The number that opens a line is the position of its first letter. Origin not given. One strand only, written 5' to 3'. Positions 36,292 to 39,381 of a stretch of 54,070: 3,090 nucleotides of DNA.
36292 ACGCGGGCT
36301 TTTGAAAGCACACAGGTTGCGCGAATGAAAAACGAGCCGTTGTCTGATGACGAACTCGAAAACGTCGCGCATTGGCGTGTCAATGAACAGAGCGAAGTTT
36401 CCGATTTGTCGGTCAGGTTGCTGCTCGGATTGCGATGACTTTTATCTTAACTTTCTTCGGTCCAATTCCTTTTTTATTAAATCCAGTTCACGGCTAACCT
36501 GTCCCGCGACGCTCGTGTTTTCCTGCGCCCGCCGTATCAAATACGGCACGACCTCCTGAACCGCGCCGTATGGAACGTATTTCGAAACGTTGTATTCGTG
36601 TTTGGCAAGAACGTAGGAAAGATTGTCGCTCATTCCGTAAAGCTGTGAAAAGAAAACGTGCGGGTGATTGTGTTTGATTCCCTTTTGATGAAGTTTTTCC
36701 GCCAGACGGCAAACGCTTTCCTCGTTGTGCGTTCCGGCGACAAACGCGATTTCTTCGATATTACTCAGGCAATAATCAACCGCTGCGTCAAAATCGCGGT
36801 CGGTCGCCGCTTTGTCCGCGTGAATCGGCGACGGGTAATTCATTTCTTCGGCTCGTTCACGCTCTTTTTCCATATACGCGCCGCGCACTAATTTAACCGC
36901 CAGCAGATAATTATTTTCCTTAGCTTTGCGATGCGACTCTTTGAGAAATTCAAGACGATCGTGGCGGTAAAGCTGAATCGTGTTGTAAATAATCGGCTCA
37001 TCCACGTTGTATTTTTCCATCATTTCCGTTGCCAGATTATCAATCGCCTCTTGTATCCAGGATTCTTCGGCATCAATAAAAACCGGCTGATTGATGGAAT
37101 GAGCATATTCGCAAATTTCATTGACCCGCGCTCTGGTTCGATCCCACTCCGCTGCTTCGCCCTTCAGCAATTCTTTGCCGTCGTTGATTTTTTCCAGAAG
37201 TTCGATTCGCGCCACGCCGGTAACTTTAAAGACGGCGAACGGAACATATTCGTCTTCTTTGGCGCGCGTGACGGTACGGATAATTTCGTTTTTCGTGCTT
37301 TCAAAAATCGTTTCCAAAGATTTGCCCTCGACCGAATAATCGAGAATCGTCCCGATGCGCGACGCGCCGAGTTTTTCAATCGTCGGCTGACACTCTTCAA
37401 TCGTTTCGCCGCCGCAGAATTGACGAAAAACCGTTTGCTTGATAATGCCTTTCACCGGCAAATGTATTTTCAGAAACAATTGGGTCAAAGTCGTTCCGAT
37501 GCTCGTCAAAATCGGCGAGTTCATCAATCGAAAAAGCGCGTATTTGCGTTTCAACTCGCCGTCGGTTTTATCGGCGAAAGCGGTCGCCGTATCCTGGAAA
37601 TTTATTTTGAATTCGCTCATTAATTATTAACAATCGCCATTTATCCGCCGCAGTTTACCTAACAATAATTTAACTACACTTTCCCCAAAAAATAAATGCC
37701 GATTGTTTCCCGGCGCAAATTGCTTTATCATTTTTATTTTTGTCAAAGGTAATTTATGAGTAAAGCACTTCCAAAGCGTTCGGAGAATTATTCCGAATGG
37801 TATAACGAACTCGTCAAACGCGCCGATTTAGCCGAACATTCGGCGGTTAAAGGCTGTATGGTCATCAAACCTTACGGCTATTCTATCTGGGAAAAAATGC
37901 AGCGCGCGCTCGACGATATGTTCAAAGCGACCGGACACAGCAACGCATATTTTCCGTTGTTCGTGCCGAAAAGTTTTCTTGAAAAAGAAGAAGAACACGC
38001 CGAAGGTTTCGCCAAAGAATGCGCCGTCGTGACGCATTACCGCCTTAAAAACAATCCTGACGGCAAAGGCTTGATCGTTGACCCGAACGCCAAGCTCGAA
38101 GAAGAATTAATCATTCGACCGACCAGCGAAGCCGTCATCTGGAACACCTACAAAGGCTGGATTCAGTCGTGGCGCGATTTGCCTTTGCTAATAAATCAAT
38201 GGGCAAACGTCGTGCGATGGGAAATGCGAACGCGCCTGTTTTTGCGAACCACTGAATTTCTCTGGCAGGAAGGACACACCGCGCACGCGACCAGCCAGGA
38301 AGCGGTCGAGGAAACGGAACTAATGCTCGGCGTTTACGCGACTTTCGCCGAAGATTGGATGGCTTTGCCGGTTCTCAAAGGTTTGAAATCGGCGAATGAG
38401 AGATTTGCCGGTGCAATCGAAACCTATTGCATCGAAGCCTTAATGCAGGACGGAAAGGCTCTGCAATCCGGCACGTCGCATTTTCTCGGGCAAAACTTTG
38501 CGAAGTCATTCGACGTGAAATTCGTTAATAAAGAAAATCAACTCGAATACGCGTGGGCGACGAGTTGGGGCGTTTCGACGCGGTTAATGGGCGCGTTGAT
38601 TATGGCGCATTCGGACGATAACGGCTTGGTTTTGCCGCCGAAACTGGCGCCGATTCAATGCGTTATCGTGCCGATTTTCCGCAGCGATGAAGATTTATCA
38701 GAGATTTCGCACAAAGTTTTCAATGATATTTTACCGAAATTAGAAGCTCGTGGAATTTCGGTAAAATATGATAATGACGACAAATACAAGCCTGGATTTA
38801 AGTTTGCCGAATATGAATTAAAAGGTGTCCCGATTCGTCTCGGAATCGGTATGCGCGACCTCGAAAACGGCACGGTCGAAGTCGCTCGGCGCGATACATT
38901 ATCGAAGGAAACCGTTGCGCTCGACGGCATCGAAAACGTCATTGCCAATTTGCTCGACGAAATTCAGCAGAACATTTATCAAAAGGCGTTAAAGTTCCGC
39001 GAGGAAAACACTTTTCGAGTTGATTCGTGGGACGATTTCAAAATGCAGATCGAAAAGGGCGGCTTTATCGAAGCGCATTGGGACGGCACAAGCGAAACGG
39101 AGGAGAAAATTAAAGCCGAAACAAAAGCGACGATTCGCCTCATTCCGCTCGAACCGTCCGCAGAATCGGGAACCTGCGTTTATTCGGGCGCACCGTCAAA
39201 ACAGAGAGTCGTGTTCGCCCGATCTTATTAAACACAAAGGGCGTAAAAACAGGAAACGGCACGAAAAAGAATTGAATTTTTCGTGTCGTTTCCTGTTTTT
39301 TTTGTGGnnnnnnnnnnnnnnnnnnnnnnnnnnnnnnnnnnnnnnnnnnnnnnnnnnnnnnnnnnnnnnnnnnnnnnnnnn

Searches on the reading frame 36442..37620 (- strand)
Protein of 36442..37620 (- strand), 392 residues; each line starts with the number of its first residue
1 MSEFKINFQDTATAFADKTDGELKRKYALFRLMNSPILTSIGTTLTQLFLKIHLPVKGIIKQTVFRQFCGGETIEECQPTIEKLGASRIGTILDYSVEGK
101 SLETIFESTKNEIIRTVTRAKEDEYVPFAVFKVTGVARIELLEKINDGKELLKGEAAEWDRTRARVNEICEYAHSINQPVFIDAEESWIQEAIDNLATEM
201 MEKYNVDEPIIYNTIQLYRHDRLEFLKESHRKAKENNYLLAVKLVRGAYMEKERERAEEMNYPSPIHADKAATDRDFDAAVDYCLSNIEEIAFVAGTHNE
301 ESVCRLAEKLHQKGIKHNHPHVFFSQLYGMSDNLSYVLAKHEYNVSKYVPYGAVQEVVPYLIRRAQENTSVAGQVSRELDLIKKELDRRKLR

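Call 91: search_protein_families(library=ncbifam, proteins=[window:36442-37620:-], max_evalue=0.001)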
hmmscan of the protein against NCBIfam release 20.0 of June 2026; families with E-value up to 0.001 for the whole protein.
window:36442-37620:- (392 aa): 3 families
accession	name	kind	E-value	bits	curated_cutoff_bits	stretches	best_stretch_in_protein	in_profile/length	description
NF008869.0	PRK11904.1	equivalog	5.8e-22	77.4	747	1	163-377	271-482/1042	bifunctional proline dehydrogenase/L-glutamate gamma-semialdehyde dehydrogenase PutA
NF045947.1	ProDh_Thermus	equivalog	1.4e-13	50.7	500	1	62-368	29-293/307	proline dehydrogenase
NF008772.0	PRK11809.1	equivalog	1.7e-05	22.6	1750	1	165-377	352-569/1318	trifunctional transcriptional regulator/proline dehydrogenase/L-glutamate gamma-semialdehyde dehydrogenase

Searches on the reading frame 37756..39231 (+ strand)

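Call 91: search_protein_families(library=ncbifam, proteins=[window:37756-39231:+], max_evalue=0.001)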
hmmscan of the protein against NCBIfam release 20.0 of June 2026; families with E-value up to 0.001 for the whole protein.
window:37756-39231:+ (491 aa): 8 families
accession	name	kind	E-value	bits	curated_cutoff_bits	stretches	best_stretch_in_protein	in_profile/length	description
TIGR00408.1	proS_fam_I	equivalog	2.4e-160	534.6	437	1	7-491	3-475/475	proline--tRNA ligase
NF008979.1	PRK12325.1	exception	1.7e-33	116.2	550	2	230-394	274-434/437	proline--tRNA ligase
NF006625.0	PRK09194.1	equivalog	2e-32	112.8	558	2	242-395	409-557/559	proline--tRNA ligase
TIGR00409.1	proS_fam_II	equivalog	2.9e-30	105.7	306.7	2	234-397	407-566/568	proline--tRNA ligase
TIGR00418.1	thrS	equivalog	3.7e-12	45.9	383.65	1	247-395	421-560/565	threonine--tRNA ligase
NF003211.1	PRK04173.1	equivalog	4.3e-11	42.3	312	1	260-396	318-454/454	glycine--tRNA ligase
NF003068.0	PRK03991.1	equivalog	2.1e-07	29.7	484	1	248-401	441-593/613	threonine--tRNA ligase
TIGR00389.1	glyS_dimeric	equivalog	1.1e-06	27.5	243.3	1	290-398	462-563/565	glycine--tRNA ligase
